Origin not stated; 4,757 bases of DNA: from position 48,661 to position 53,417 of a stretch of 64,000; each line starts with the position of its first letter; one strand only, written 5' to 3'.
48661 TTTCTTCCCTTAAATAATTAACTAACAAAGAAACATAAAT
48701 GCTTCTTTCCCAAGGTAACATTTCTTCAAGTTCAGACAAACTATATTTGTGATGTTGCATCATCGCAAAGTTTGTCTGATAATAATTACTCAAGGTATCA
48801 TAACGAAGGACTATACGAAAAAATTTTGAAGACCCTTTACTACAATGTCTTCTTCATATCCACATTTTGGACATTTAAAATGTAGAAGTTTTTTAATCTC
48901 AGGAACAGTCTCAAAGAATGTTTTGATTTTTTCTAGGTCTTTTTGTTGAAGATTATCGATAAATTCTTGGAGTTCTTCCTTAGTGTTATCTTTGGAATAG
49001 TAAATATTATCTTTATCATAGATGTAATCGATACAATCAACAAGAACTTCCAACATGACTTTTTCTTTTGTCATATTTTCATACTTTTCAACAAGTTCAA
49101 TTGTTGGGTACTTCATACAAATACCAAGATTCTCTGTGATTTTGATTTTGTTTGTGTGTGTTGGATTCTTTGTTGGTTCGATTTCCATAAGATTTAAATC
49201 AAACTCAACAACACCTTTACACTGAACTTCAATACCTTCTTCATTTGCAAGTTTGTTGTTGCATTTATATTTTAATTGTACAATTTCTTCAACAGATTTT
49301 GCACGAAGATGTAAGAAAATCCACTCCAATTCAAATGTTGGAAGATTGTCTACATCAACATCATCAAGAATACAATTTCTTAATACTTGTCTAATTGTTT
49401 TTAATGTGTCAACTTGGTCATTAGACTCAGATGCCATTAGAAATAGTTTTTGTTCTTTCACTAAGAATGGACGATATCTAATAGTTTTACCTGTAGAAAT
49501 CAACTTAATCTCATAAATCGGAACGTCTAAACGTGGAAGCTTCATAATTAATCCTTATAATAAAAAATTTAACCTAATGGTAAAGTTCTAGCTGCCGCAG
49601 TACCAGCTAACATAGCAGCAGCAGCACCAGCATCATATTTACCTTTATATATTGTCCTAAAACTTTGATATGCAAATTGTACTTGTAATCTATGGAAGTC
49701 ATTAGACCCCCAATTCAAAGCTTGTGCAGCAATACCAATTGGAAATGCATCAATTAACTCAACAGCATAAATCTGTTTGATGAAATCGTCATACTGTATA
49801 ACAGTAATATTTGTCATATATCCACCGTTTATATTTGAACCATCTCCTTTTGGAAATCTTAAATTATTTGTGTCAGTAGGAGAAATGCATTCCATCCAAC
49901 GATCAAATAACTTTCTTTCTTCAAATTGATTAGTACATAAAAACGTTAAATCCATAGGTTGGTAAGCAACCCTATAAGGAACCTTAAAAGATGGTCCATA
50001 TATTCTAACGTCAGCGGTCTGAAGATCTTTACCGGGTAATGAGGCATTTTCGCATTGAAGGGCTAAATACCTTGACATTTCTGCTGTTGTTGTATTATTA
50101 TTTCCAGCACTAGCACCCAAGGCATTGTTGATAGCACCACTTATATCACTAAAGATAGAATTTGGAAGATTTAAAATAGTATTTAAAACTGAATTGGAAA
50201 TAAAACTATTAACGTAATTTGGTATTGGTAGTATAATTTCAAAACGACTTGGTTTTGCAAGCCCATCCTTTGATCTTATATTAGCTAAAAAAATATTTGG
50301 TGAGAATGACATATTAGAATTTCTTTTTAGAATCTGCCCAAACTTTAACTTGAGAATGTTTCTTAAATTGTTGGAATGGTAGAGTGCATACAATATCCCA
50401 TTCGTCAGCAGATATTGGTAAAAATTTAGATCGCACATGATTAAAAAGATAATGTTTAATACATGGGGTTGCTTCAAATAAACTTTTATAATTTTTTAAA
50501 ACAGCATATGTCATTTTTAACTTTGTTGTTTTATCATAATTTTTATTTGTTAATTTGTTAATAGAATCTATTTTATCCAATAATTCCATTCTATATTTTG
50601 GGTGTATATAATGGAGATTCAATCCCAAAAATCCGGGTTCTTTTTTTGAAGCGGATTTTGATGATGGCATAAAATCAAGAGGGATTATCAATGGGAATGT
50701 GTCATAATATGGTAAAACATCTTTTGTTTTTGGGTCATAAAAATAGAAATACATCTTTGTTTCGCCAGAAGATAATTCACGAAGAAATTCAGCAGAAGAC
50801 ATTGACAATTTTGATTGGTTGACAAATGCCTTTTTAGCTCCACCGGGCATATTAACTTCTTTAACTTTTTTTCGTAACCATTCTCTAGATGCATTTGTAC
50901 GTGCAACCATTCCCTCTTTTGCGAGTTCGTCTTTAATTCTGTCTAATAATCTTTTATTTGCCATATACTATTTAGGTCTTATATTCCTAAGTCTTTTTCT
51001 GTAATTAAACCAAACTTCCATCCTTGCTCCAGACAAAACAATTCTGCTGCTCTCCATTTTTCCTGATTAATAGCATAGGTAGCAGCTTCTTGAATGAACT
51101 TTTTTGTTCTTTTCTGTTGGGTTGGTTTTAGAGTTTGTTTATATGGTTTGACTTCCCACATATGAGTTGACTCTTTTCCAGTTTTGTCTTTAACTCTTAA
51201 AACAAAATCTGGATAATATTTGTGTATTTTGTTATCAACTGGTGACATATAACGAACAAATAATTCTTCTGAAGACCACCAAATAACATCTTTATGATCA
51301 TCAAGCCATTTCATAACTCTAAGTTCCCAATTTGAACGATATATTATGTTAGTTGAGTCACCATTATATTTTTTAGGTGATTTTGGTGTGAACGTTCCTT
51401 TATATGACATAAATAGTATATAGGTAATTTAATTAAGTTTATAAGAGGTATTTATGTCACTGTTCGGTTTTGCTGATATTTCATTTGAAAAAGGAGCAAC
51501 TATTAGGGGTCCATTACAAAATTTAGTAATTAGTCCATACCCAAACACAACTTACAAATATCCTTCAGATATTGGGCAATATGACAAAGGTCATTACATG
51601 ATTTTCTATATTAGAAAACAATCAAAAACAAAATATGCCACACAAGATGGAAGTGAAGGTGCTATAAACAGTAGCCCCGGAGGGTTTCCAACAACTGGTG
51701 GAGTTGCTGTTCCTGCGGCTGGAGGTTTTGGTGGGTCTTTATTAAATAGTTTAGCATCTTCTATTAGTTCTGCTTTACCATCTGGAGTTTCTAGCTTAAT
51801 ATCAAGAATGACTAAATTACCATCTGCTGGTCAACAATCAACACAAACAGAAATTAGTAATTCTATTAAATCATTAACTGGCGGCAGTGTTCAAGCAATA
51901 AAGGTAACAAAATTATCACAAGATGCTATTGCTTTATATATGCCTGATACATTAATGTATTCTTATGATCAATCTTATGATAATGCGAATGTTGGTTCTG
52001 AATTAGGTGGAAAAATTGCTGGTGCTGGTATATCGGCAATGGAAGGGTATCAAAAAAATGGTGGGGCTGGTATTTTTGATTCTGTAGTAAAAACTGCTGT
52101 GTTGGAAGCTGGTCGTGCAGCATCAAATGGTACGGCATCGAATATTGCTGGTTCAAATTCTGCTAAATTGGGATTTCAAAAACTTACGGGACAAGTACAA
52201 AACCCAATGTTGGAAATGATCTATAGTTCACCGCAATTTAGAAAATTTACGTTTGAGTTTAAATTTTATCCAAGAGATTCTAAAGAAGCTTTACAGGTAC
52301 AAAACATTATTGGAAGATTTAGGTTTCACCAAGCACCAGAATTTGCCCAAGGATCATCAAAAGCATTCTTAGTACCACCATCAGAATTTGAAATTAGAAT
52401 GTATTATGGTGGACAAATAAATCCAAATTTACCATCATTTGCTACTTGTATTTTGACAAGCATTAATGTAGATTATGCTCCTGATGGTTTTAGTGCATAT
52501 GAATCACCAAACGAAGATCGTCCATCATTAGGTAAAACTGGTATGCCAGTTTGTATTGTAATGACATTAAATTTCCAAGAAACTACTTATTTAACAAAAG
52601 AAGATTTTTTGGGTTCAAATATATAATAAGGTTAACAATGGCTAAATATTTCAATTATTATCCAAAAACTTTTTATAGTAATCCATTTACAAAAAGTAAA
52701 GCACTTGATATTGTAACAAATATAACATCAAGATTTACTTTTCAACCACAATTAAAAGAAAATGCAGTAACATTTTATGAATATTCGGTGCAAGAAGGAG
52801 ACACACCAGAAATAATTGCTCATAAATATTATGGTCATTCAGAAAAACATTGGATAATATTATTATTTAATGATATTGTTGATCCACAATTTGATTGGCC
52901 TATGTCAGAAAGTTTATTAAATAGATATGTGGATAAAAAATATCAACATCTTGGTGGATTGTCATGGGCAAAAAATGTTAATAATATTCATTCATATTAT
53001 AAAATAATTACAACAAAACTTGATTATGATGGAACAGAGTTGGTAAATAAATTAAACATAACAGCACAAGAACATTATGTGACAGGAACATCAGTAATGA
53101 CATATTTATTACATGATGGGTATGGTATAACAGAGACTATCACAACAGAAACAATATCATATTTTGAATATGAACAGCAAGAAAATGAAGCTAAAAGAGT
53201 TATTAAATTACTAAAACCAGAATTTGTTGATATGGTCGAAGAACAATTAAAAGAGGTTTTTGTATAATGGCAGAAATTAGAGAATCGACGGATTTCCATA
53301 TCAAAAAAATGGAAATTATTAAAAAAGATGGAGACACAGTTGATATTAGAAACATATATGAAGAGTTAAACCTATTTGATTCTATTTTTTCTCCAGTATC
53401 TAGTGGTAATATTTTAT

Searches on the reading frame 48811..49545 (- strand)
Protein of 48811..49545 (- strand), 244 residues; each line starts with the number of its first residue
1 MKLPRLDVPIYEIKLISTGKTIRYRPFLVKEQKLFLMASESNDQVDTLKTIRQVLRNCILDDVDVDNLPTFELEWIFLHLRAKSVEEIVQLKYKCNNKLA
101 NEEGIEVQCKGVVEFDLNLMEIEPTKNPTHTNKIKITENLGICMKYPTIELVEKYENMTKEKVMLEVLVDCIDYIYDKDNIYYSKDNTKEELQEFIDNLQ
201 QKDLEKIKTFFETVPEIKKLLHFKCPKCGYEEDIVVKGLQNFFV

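Call 3: search_protein_families(library=pfam, proteins=[window:48811-49545:-], max_evalue=0.01)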
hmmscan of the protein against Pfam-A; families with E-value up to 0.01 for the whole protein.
window:48811-49545:- (244 aa): 1 family
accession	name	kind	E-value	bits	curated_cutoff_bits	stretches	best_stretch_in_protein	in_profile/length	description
PF12322.14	T4_baseplate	-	2.7e-59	201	24.5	1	9-243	2-218/219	T4 bacteriophage base plate protein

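Call 4: search_protein_families(library=phrogs, proteins=[window:48811-49545:-], max_evalue=0.001)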
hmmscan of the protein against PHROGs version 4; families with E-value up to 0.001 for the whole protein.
window:48811-49545:- (244 aa): 1 family
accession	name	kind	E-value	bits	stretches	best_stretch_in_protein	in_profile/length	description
phrog_150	-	tail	1.7e-65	222.2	1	1-243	5-232/282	baseplate hub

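Call 24: search_dna_similar(query=window:48811-49545:-, collection=phages, mode=protein, max_rows=40, rows=spread)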
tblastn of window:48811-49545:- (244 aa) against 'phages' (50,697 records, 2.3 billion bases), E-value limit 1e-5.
Records with a match: 971; places in all: 971; records where one place covers at least 80% of the query: 969.
Best place of each record, by identity: <60% 971.
By first word of the organism name: Synechococcus 378; Salmonella 162; Vibrio 127; Cyanophage 61; Klebsiella 42; Aeromonas 36; Escherichia 28; Prochlorococcus 24; Dickeya 19; Stenotrophomonas 17; and 27 more.
By host as written in the record: - 294; Synechococcus 107; Synechococcus sp. 38; Synechococcus sp. WH7803 28; Salmonella enterica 26; Salmonella enterica subsp. enterica serovar Enteritidis PT1 21; Synechococcus sp. WH8102 20; Klebsiella pneumoniae 19; and 171 more.
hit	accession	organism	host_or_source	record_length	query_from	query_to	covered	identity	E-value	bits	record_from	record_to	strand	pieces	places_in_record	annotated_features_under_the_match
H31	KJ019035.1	Synechococcus phage ACG-2014d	-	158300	1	244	100%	39.7%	3e-37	144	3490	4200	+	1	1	baseplate hub subunit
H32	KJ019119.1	Synechococcus phage ACG-2014d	-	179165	1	244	100%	39.7%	3e-37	144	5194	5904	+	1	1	baseplate hub subunit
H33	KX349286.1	Synechococcus phage S-RIM8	Synechococcus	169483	1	243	100%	38.6%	2e-42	159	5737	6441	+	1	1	baseplate hub assembly chaperone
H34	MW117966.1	Synechococcus phage S-H9-1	Synechococcus sp. MW02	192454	1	243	100%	37.8%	2e-42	159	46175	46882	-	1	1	baseplate hub subunit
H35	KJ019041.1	Synechococcus phage ACG-2014b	-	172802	1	244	100%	36.8%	2e-36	141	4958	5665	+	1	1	baseplate hub subunit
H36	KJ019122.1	Synechococcus phage ACG-2014a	-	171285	1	244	100%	36.4%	8e-35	137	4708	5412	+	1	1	baseplate hub subunit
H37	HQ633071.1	Synechococcus phage S-SKS1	Synechococcus sp. WH7803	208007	1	244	100%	35.7%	6e-36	140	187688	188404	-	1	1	hypothetical protein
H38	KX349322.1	Cyanophage S-RIM12_Sn_31_0910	Synechococcus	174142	1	244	100%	35.6%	2e-30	124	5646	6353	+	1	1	baseplate hub subunit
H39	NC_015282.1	Synechococcus phage S-SM1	Synechococcus sp. WH6501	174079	1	244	100%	35.5%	6e-38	145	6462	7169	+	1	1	gp26: baseplate hub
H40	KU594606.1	Cyanophage S-RIM32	Synechococcus sp.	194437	1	243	100%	35.2%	2e-37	144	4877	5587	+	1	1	baseplate hub subunit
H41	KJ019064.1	Synechococcus phage S-MbCM6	-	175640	1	244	100%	34.3%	1e-33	133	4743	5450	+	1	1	baseplate hub subunit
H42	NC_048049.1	Synechococcus phage S-T4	Synechococcus sp. WH 7803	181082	1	244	100%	34.0%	7e-35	137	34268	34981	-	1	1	baseplate hub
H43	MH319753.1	Marine virus AG-345-F15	single cell amplified by WGA-X; seawater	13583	1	243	100%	33.5%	2e-32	130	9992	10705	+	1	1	record has no annotation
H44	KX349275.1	Synechococcus phage S-RIM2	Synechococcus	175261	1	244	100%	33.2%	1e-27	116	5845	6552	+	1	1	baseplate hub subunit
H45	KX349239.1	Synechococcus phage S-RIM2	Synechococcus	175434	1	244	100%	33.2%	1e-27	116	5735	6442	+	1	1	baseplate hub subunit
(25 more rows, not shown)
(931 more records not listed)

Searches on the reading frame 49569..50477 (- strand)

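Call 3: search_protein_families(library=pfam, proteins=[window:49569-50477:-], max_evalue=0.01)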
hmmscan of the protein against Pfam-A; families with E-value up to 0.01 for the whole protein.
window:49569-50477:- (302 aa): 2 families
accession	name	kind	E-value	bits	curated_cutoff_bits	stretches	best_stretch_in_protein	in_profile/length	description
PF23849.1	Phage_TTP_2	-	6.4e-05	23.5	27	1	132-277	21-172/177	Phage tail tube protein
PF06841.18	Phage_T4_gp19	-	0.00014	22.2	28.2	1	164-273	42-133/134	T4-like virus tail tube protein gp19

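Call 4: search_protein_families(library=phrogs, proteins=[window:49569-50477:-], max_evalue=0.001)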
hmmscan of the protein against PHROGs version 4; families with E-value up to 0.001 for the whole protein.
window:49569-50477:- (302 aa): 2 families
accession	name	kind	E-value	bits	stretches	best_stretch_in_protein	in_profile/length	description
phrog_45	-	tail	3.3e-34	119.6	1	44-282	62-261/350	tail tube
phrog_3629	-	tail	1.1e-24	88.2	1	70-279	13-210/313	tail tube protein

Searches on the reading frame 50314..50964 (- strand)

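Call 3: search_protein_families(library=pfam, proteins=[window:50314-50964:-], max_evalue=0.01)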
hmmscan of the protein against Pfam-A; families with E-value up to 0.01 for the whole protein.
window:50314-50964:- (216 aa): 0 families

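Call 4: search_protein_families(library=phrogs, proteins=[window:50314-50964:-], max_evalue=0.001)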
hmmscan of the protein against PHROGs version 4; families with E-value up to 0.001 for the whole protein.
window:50314-50964:- (216 aa): 1 family
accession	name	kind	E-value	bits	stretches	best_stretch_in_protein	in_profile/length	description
phrog_429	-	DNA, RNA and nucleotide metabolism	9.5e-47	160.5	1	20-215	37-206/210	DNA end protector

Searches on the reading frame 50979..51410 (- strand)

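Call 28: search_protein_families(library=pfam, proteins=[window:50979-51410:-], max_evalue=0.01)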
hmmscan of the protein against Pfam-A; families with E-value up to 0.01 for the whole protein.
window:50979-51410:- (143 aa): 2 families
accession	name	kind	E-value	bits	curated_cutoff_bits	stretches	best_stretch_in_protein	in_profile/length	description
PF08722.17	Tn7_TnsA-like_N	-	6.6e-20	71.9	26.5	1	40-138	2-85/85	TnsA-like endonuclease N terminal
PF05367.17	Phage_endo_I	-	9.4e-05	22.5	29.1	1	22-92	13-77/149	Phage endonuclease I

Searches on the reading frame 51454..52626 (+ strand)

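Call 3: search_protein_families(library=pfam, proteins=[window:51454-52626:+], max_evalue=0.01)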
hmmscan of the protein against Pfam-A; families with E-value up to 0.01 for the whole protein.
window:51454-52626:+ (390 aa): 1 family
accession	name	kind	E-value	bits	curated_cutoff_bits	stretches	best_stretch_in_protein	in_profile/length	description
PF11091.14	T4_tail_cap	-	0.0066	16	20.2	0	136-292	84-215/339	Tail-tube assembly protein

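Call 4: search_protein_families(library=phrogs, proteins=[window:51454-52626:+], max_evalue=0.001)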
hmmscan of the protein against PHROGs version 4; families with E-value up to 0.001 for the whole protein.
window:51454-52626:+ (390 aa): 1 family
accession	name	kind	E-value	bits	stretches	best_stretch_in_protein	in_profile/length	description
phrog_230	-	tail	1.1e-50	174.4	1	31-388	288-585/628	baseplate tail tube cap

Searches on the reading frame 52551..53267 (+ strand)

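Call 3: search_protein_families(library=pfam, proteins=[window:52551-53267:+], max_evalue=0.01)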
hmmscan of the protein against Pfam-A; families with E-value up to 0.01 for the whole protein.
window:52551-53267:+ (238 aa): 1 family
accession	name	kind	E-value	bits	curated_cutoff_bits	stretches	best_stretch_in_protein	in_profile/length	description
PF11246.14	Phage_gp53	-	6.3e-12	46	21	1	68-224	38-188/200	Base plate wedge protein 53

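Call 4: search_protein_families(library=phrogs, proteins=[window:52551-53267:+], max_evalue=0.001)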
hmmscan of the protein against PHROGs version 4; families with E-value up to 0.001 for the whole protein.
window:52551-53267:+ (238 aa): 2 families
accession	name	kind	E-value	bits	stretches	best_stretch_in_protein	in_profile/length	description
phrog_232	-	tail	1.6e-39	137.4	1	30-235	1-190/296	baseplate wedge subunit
phrog_7145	-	tail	4.6e-06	27.7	1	73-115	38-82/108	baseplate wedge subunit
